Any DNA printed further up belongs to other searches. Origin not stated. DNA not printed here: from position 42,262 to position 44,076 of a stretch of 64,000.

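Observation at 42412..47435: ImcH-like and CbcL-like inner-membrane cytochromes juxtaposed around a NapH-like polyferredoxin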

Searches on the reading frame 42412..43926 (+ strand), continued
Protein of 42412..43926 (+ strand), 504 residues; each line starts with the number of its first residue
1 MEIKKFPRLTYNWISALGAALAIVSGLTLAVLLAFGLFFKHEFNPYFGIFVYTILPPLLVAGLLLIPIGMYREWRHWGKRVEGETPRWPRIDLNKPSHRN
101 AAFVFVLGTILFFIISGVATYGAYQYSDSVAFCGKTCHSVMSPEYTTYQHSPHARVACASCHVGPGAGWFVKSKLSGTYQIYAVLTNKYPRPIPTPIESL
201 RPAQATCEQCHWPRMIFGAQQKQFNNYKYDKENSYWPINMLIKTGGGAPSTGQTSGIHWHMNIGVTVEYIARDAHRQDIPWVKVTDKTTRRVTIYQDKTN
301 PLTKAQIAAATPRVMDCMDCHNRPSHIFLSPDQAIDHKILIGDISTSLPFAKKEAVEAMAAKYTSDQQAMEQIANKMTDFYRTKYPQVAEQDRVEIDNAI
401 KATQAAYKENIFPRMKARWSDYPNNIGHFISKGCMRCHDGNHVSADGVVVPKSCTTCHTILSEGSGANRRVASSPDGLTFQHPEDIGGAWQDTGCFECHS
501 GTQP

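Call 29: find_related_loci(query=A1, collection=genome_contigs, flank=10000)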
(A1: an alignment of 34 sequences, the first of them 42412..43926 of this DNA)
Query A1 (504 aa) in genome_contigs; peptide patterns used: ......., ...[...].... (x = any residue, [..] = any of these).
600 stretches matched a pattern (row limit reached: there are more); 599 encode a relative of the query (tblastn E <= 1e-3); the best 80 are kept; 80 distinct loci.
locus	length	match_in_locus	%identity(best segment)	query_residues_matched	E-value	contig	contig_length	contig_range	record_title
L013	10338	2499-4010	61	1-504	0e+0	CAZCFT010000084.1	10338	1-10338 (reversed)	MAG TPA_asm: uncultured Ignavibacteriaceae bacterium isolate SRP118108_co4_512 genome assembly, contig: NODE_6272_length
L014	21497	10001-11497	58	5-504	0e+0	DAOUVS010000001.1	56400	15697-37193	MAG TPA_asm: Candidatus Zixiibacteriota bacterium isolate CSMAG_855 CSMAG_855_k127_3287129_length_56400_cov_8.4052, whol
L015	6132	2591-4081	58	6-504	0e+0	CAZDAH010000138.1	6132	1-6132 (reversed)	MAG TPA_asm: uncultured Ignavibacteria bacterium isolate binchicken_co395_172 genome assembly, contig: NODE_6583_length_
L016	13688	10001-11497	55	5-504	0e+0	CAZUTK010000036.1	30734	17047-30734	MAG TPA_asm: uncultured bacterium isolate SRP290908_co1_416 genome assembly, contig: NODE_1755_length_30734_cov_7.546204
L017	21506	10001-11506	56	1-504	0e+0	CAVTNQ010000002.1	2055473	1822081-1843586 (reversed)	MAG: Candidatus Latescibacteria bacterium isolate MFD02242.bin.1.209 genome assembly, contig: contig_3930, whole genome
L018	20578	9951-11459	57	1-504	0e+0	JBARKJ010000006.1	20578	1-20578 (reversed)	MAG: Nitrospirota bacterium isolate MFD06091_ilm_asm_bin59 k127_324631, whole genome shotgun sequence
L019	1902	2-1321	60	66-504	0e+0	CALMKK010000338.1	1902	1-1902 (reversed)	MAG TPA_asm: uncultured candidate division Zixibacteria bacterium isolate SRR6284162_bin.34_CONCOCT_v1.1_MAG genome asse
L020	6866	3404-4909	58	1-504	0e+0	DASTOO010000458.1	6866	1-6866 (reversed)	MAG TPA_asm: Candidatus Krumholzibacteriia bacterium isolate SMAG_U2172 k141_2199249, whole genome shotgun sequence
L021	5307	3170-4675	54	2-504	0e+0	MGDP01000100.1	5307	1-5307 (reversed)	MAG: Candidatus Tectomicrobia bacterium RIFCSPLOWO2_12_FULL_69_37 rifcsplowo2_12_scaffold_30494, whole genome shotgun se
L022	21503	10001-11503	51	5-504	4e-180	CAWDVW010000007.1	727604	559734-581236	MAG: Candidatus Dadabacteria bacterium isolate MFD05684.bin.1.387 genome assembly, contig: contig_90819, whole genome sh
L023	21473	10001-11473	49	4-499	5e-168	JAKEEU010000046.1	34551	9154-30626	MAG: candidate division KSB1 bacterium isolate PMV_1_maxbin.001 PMV_1_maxbin.001.k101_211688, whole genome shotgun seque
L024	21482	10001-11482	50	4-500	3e-167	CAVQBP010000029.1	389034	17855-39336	MAG: uncultured Bacteroidetes bacterium isolate MFD02923.bin.1.10 genome assembly, contig: contig_9726, whole genome sho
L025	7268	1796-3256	48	9-504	1e-165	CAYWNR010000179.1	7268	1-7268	MAG TPA_asm: uncultured Gemmatimonadaceae bacterium isolate SRP214966_co3_52 genome assembly, contig: NODE_18725_length_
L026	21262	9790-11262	49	4-499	1e-164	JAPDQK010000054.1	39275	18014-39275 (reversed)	MAG: Candidatus Zhuqueibacter pondensis isolate JZ4_201709_bins_45 JZ-4_201709_bins_45_scaffold_54, whole genome shotgun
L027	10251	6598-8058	48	4-499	2e-164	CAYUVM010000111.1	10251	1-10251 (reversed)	MAG TPA_asm: uncultured Cytophagia bacterium isolate SRP173033_co3_178 genome assembly, contig: NODE_8985_length_10251_c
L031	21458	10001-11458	49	9-501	2e-159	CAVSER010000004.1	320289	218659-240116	MAG: Terriglobia bacterium isolate MFD01872.bin.1.72 genome assembly, contig: contig_168292, whole genome shotgun sequen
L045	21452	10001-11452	49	9-501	5e-156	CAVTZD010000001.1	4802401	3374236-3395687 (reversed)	MAG: uncultured Acidobacteriaceae bacterium isolate MFD09286.bin.1.46 genome assembly, contig: contig_23465, whole genom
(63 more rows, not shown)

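Call 69: search_protein_families(library=pfam, proteins=[L031:7942-9954:+, L005:11529-13466:-, L045:7927-9954:+, L022:7789-9849:+], max_evalue=0.01)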
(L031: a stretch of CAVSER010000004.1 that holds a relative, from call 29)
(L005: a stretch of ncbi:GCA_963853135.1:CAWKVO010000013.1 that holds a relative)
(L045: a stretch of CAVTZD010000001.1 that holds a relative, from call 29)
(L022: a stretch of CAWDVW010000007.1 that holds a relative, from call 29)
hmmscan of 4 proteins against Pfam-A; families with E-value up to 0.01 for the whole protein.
L031:7942-9954:+ (670 aa): 11 families
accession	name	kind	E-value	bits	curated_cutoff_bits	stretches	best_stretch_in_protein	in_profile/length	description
PF14522.11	Cytochrome_C7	-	3.3e-17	62.5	24.8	4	72-139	2-66/67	Cytochrome c7 and related cytochrome c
PF01292.26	Ni_hydr_CYTB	-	1.9e-12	47.8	30.1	1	437-615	1-165/179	Prokaryotic cytochrome b561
PF14537.11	Cytochrom_c3_2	-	4.2e-12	46.8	25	1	202-298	5-79/79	Cytochrome c3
PF22113.1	Mtrc-MtrF_II-IV_dom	-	2.7e-11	43.8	30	2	204-380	7-175/176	Outer membrane cytochrome MtrC/MtrF-like, domains II/IV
PF09699.15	Paired_CXXCH_1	-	4.2e-10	39.6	20.6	0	201-240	8-38/41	Doubled CXXCH motif (Paired_CXXCH_1)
PF22678.1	Cytochrom_c_NrfB-like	-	1.5e-07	32.2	27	0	46-138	1-89/89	Cytochrome c-type protein NrfB-like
PF14358.11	DUF4405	-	1.9e-07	31.9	26.7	2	446-500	3-62/66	Domain of unknown function (DUF4405)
PF03264.19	Cytochrom_NNT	-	8.8e-06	26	24.1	0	96-147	30-79/174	NapC/NirT cytochrome c family, N-terminal region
PF02085.21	Cytochrom_CIII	-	1.9e-05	25.4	22.9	1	67-168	17-101/101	Class III cytochrome C family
PF00684.25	DnaJ_CXXCXGXG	-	0.00039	21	32.7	0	192-240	5-50/65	DnaJ central domain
PF24621.2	DHQS_C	-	0.0061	17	27.6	0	183-236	75-128/144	3-dehydroquinate synthase C-terminal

L005:11529-13466:- (645 aa): 8 families
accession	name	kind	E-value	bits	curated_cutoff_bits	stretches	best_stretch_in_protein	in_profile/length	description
PF14522.11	Cytochrome_C7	-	4.7e-17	62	24.8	3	34-97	13-67/67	Cytochrome c7 and related cytochrome c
PF14537.11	Cytochrom_c3_2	-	4.9e-16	59.4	25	3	63-155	1-79/79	Cytochrome c3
PF01292.26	Ni_hydr_CYTB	-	2.5e-11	44.1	30.1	1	427-610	1-166/179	Prokaryotic cytochrome b561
PF09699.15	Paired_CXXCH_1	-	2.1e-08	34.2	20.6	1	191-228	8-40/41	Doubled CXXCH motif (Paired_CXXCH_1)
PF22678.1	Cytochrom_c_NrfB-like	-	9e-07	29.7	27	0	150-244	1-83/89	Cytochrome c-type protein NrfB-like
PF02085.21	Cytochrom_CIII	-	5.3e-05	23.9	22.9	0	35-96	47-101/101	Class III cytochrome C family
PF03264.19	Cytochrom_NNT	-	8e-05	22.9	24.1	0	201-257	20-75/174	NapC/NirT cytochrome c family, N-terminal region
PF02335.20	Cytochrom_C552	-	0.0033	16.9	24.1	1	59-111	235-297/438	Cytochrome c552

L045:7927-9954:+ (675 aa): 9 families
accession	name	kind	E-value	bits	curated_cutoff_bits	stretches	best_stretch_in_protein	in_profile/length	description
PF01292.26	Ni_hydr_CYTB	-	8.5e-16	58.7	30.1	1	436-613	1-164/179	Prokaryotic cytochrome b561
PF14522.11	Cytochrome_C7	-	2.9e-15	56.3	24.8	2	72-138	3-66/67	Cytochrome c7 and related cytochrome c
PF14537.11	Cytochrom_c3_2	-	4.7e-13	49.9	25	1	35-108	19-78/79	Cytochrome c3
PF22113.1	Mtrc-MtrF_II-IV_dom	-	3.3e-09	36.9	30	0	41-120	80-175/176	Outer membrane cytochrome MtrC/MtrF-like, domains II/IV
PF09699.15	Paired_CXXCH_1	-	1e-08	35.2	20.6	1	200-239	8-38/41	Doubled CXXCH motif (Paired_CXXCH_1)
PF03264.19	Cytochrom_NNT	-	1.6e-06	28.4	24.1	0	103-145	38-78/174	NapC/NirT cytochrome c family, N-terminal region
PF14358.11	DUF4405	-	2.8e-06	28.2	26.7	1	446-499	4-62/66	Domain of unknown function (DUF4405)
PF22678.1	Cytochrom_c_NrfB-like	-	1.4e-05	25.9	27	0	45-109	1-66/89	Cytochrome c-type protein NrfB-like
PF02085.21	Cytochrom_CIII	-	7.5e-05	23.4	22.9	0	67-167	18-101/101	Class III cytochrome C family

L022:7789-9849:+ (686 aa): 7 families
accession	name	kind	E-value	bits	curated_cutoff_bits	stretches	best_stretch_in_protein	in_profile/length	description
PF14522.11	Cytochrome_C7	-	1e-16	61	24.8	2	46-103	8-66/67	Cytochrome c7 and related cytochrome c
PF09699.15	Paired_CXXCH_1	-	2.7e-14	53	20.6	2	309-348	4-38/41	Doubled CXXCH motif (Paired_CXXCH_1)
PF14537.11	Cytochrom_c3_2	-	2.8e-13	50.6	25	2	73-162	4-79/79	Cytochrome c3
PF03264.19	Cytochrom_NNT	-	6.7e-09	36.1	24.1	1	282-323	37-77/174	NapC/NirT cytochrome c family, N-terminal region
PF01292.26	Ni_hydr_CYTB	-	5.8e-07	29.9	30.1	1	421-595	1-154/179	Prokaryotic cytochrome b561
PF14358.11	DUF4405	-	0.002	19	26.7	1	428-489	1-64/66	Domain of unknown function (DUF4405)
PF00684.25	DnaJ_CXXCXGXG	-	0.0051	17.5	32.7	0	121-168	11-55/65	DnaJ central domain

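Call 82: predict_structure(alignment_id=A1)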
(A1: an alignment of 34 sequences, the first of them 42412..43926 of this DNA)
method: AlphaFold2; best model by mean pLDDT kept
length: 504 residues; sequences in the alignment: 34
mean_pLDDT: 65.9   pTM: 0.52
mean pLDDT of the five models: 65.9, 61.7, 58.8, 53.5, 52.4
residues with pLDDT >= 90: 67; 70-90: 156; 50-70: 171; < 50: 110
segments of 3 or more residues with pLDDT < 50: 40-42, 137-148, 150-156, 188-195, 210-218, 245-260, 321-328, 411-433, 482-484, 492-504
pLDDT, mean of each block of 10 residues (from residue 1): 61 79 78 70 56 72 78 71 55 71 71 65 55 48 44 50 57 57 51 48 51 47 74 79 49 41 71 74 82 89 92 67 44 82 94 84 78 95 95 95 82 38 35 56 82 63 71 67 50 41 32
secondary structure, 60 per line:
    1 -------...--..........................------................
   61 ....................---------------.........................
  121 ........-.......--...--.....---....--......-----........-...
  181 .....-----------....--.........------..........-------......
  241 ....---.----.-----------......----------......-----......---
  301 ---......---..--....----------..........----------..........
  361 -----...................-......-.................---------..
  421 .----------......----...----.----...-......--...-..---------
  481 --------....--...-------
elements in order: H13-38 H45-80 H96-128 H130-136 H144-148 H152-155 H158-162 H169-176 H178-185 H203-211 E218-227 E235-244 E265-270 E281-286 E292-297 H304-309 H317-320 H331-340 H351-360 H366-384 H386-391 H393-409 H432-437 E442-444 E458-463 H489-492

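Call 84: fold_search(model_id=the predicted structure, library=pdb)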
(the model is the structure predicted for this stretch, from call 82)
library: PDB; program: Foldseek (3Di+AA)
matches with E <= 10: 72; with E <= 0.001: 0
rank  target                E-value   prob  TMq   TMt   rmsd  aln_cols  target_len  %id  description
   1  5nld_A                8.9e-01  0.12  0.06  0.19  12.9        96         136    9  Chicken GRIFIN (crystallisation pH: 7.5) (released 2018-02-14)
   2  6fos_A                9.8e-01  0.15  0.12  0.09  13.8       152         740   16  Cyanidioschyzon merolae photosystem I (released 2018-04-11)
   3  8a6x_B                1.2e+00  0.04  0.07  0.09  25.7       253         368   11  Crystal structure of a chimeric LOV-Histidine kinase SB2F1 (asymmetrical variant, trigonal form with long c axis) (released 2024-01-10)
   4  8a52_A                1.4e+00  0.04  0.07  0.09  24.9       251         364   12  Crystal structure of a chimeric LOV-Histidine kinase SB2F1 (asymmetrical variant, trigonal form with long c-axis) (released 2023-12-27)
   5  5zf6_A                1.9e+00  0.10  0.10  0.09  15.4       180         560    7  Crystal structure of the dimeric human PNPase (released 2018-08-22)
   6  3jcr_C                2.1e+00  0.02  0.09  0.03  25.3       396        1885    7  3D structure determination of the human*U4/U6.U5* tri-snRNP complex (released 2016-03-09)
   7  5urk                  2.2e+00  0.01  0.08  0.04  27.1       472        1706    8  Crystal structure of human BRR2 in complex with T-3935799 (released 2017-07-19)
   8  5nle_B                2.6e+00  0.07  0.06  0.19  12.9        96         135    9  Chicken GRIFIN (crystallisation pH: 8.0) (released 2018-02-14)
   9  8a7f_A                2.7e+00  0.02  0.07  0.09  24.9       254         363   12  Crystal structure of a chimeric LOV-Histidine kinase SB2F1-I66R mutant (asymmetrical variant, trigonal form with long  (released 2024-01-10)
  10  9njd_C                2.8e+00  0.07  0.09  0.07  15.4       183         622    8  hPNPase bound to PO4 in loop conformation 3 (released 2025-12-10)
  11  7yx0_A                3.0e+00  0.06  0.05  0.14  18.7        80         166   15  Crystal structure of the full-length short LOV protein SBW25-LOV from Pseudomonas fluorescens (light state) (released 2023-05-24)
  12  8h8b                  3.0e+00  0.04  0.06  0.03  12.8        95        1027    8  Type VI secretion system effector RhsP in its pre-autoproteolysis and monomeric form (released 2023-01-18)
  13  9njb_C                3.3e+00  0.08  0.10  0.08  15.5       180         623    7  hPNPase RNA pre-catalytic state (released 2025-12-10)
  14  9nje_C                3.6e+00  0.08  0.10  0.08  15.4       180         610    8  hPNPase bound to PO4 in loop conformation 2 (released 2025-12-10)
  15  6e6t_A                3.8e+00  0.18  0.12  0.20   8.4        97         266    8  Dieckmann cyclase, NcmC, bound to cerulenin (released 2019-07-31)
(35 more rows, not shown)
